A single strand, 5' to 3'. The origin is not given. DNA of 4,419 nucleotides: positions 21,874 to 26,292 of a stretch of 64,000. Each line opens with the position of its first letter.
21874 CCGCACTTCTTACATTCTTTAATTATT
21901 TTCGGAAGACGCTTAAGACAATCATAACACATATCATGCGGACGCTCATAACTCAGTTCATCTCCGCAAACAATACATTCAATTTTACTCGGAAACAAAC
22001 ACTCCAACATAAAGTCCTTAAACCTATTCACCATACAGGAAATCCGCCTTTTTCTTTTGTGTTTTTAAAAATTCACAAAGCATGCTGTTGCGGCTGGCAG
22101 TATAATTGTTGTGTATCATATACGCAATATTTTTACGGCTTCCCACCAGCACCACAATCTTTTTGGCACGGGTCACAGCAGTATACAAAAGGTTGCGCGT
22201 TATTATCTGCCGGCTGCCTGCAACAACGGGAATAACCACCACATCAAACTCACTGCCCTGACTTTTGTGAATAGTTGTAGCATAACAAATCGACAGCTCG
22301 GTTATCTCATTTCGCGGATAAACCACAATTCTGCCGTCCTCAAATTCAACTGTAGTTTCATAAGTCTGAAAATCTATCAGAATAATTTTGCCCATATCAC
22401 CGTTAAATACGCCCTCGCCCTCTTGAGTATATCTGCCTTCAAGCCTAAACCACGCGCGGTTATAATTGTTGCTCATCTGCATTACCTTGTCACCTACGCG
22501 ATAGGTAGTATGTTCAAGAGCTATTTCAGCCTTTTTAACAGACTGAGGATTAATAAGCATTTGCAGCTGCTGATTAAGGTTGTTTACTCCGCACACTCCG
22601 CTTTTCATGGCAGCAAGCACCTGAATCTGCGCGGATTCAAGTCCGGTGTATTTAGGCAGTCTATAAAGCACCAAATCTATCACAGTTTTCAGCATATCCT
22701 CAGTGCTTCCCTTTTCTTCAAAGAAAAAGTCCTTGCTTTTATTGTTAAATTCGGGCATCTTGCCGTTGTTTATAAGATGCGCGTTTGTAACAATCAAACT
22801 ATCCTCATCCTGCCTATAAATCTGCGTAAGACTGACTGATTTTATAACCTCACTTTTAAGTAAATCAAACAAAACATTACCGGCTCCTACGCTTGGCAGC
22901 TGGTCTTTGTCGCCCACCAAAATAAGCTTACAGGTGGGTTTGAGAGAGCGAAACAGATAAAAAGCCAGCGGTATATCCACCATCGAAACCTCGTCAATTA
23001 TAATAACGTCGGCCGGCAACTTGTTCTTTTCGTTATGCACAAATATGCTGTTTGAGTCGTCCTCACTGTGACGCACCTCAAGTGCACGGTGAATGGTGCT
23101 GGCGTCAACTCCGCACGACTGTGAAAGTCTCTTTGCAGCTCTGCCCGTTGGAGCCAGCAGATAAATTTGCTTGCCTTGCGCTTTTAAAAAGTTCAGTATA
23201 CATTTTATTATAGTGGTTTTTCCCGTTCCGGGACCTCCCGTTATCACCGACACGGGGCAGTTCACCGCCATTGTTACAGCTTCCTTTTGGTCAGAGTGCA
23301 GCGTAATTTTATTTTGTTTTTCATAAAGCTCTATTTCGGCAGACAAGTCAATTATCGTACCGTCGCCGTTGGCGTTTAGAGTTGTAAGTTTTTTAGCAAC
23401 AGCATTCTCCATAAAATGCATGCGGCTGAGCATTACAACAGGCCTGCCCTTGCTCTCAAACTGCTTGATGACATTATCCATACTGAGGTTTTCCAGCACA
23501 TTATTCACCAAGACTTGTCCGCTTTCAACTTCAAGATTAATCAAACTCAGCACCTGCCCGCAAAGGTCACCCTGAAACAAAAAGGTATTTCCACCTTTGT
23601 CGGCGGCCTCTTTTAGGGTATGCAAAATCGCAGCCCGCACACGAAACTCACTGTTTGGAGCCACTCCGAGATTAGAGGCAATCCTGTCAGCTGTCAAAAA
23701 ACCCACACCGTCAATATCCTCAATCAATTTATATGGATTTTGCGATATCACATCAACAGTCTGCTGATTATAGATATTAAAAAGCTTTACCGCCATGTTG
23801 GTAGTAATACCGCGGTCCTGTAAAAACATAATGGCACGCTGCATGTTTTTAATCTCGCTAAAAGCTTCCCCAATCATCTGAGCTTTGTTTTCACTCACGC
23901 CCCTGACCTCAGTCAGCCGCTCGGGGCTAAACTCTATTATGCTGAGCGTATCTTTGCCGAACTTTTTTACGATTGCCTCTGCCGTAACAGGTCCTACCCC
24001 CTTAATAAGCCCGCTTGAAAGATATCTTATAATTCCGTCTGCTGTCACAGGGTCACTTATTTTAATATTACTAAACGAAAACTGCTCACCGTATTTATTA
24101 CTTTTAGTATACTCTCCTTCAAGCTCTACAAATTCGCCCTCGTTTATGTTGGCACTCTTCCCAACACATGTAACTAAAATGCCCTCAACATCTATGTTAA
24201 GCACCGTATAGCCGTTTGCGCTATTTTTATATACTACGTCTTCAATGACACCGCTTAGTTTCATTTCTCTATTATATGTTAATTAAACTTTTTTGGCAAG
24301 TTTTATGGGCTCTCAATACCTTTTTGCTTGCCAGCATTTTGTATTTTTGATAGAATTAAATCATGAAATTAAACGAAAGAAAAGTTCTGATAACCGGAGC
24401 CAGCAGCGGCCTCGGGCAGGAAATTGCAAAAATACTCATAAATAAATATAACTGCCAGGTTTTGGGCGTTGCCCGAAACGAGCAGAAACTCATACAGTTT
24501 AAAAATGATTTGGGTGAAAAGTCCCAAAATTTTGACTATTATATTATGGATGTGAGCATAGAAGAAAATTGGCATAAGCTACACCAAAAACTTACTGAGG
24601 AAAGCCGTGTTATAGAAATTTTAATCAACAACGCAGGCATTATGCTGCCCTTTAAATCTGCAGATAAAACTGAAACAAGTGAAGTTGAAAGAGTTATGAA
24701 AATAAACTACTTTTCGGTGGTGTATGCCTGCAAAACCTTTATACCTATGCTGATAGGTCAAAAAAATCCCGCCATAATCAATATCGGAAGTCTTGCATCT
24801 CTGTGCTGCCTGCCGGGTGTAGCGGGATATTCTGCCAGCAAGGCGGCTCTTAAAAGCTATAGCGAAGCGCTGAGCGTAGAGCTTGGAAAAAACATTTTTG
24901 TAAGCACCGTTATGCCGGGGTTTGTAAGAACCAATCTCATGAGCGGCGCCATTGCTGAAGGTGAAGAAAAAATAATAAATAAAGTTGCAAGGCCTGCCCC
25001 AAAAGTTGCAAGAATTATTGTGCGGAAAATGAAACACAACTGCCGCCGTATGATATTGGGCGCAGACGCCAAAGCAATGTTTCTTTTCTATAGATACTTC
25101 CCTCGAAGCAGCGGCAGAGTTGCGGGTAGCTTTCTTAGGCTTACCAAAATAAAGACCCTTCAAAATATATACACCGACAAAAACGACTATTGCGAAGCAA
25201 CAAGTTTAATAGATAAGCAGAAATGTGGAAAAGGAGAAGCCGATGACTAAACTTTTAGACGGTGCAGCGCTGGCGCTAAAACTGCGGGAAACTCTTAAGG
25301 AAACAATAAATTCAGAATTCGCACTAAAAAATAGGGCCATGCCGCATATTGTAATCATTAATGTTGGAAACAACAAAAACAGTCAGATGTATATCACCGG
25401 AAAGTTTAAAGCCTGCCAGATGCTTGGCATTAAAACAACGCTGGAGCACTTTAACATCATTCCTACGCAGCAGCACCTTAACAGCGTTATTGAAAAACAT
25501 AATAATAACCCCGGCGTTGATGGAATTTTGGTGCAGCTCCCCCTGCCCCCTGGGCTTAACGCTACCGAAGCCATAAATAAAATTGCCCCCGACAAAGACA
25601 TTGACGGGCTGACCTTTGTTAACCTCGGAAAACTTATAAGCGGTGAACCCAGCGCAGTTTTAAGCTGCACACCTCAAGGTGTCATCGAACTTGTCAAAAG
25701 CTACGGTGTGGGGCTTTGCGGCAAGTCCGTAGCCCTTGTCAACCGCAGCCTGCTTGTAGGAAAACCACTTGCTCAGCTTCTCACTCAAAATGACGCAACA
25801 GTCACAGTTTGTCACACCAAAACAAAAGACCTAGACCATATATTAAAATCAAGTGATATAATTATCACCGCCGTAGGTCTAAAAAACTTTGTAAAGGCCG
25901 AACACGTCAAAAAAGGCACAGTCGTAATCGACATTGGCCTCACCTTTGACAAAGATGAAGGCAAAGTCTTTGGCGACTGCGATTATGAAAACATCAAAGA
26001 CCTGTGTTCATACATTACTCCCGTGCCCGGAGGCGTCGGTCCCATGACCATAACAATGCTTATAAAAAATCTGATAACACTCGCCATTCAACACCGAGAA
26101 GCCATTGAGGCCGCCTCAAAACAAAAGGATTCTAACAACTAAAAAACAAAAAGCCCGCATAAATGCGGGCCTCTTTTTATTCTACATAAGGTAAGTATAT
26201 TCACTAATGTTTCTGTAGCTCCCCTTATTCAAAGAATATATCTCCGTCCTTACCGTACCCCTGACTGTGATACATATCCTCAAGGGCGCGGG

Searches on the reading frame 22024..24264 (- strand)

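Call 12: search_protein_families(library=pfam, proteins=[window:22024-24264:-], max_evalue=0.00001)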
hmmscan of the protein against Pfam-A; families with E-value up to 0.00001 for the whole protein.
window:22024-24264:- (746 aa): 12 families
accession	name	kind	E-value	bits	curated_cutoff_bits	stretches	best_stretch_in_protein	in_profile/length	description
PF13245.12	AAA_19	-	1.2e-43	149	25.1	1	326-460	1-133/134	AAA domain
PF13604.12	AAA_30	-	7.1e-43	147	27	1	322-505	2-175/191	AAA domain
PF14490.11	HHH_RecD2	-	4.7e-34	116.6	27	1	138-228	2-92/92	ATP-dependent RecD2 DNA helicase HHH domain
PF18335.7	SH3_13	-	3e-20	72.2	41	1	563-641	1-65/65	ATP-dependent RecD-like DNA helicase SH3 domain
PF23139.1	OB_YrrC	-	5.6e-20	71.5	27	1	2-70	3-74/76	ATP-dependent DNA helicase YrrC, OB-fold domain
PF13538.12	UvrD_C_2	-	2.2e-17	63.1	27.4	1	660-707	2-52/52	UvrD-like helicase C-terminal domain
PF01443.25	Viral_helicase1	-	2.5e-15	57.3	21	1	340-501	2-139/228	Viral superfamily 1 RNA helicase core domain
PF13086.12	AAA_11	-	4.6e-11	43.4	27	0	322-375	2-63/257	AAA domain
PF14520.12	HHH_5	-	2.4e-08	34.7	27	1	87-131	7-51/57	Helix-hairpin-helix domain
PF05970.20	PIF1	-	1.9e-06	28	25.9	1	335-432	21-117/223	PIF1-like helicase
PF00004.35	AAA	-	2.4e-06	28.5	21.2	0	341-426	3-66/131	ATPase family associated with various cellular activities (AAA)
PF13401.12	AAA_22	-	4.8e-06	27.4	27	0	337-451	6-122/130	AAA domain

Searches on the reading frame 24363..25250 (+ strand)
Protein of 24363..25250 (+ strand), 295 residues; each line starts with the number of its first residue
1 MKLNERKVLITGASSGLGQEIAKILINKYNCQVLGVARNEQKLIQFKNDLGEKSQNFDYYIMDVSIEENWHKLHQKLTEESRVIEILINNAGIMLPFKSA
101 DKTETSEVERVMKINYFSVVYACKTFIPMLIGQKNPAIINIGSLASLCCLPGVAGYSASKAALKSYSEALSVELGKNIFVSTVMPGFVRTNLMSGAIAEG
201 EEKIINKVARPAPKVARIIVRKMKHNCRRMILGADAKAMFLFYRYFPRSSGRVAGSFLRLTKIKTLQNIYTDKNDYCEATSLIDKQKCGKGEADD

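Call 12: search_protein_families(library=pfam, proteins=[window:24363-25250:+], max_evalue=0.00001)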
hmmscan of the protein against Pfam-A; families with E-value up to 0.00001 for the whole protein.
window:24363-25250:+ (295 aa): 3 families
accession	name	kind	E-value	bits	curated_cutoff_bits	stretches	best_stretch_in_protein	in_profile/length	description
PF00106.31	adh_short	-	2.8e-44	151.4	26.6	1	7-194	2-188/195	short chain dehydrogenase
PF13561.12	adh_short_C2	-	3.4e-29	102.5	27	1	12-212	1-198/236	Enoyl-(Acyl carrier protein) reductase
PF08659.16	KR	-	1.4e-08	35.3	22.6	1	8-168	3-161/180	KR domain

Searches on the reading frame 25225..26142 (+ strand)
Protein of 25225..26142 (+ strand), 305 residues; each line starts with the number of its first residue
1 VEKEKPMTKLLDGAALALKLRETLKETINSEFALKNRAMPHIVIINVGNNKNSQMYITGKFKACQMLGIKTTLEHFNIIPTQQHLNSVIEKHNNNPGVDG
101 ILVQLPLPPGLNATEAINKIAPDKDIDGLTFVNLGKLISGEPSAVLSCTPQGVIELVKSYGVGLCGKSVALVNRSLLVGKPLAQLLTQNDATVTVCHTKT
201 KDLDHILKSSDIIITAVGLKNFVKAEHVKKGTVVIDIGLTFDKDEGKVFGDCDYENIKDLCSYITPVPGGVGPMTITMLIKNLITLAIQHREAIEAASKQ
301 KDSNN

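Call 12: search_protein_families(library=pfam, proteins=[window:25225-26142:+], max_evalue=0.00001)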
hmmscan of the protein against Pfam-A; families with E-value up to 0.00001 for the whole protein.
window:25225-26142:+ (305 aa): 2 families
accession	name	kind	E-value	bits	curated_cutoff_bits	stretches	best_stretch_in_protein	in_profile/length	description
PF02882.25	THF_DHG_CYH_C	-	1.7e-60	203.4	27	1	132-289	3-158/160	Tetrahydrofolate dehydrogenase/cyclohydrolase, NAD(P)-binding domain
PF00763.28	THF_DHG_CYH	-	5.1e-30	104.5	32.8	1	11-127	1-115/115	Tetrahydrofolate dehydrogenase/cyclohydrolase, catalytic domain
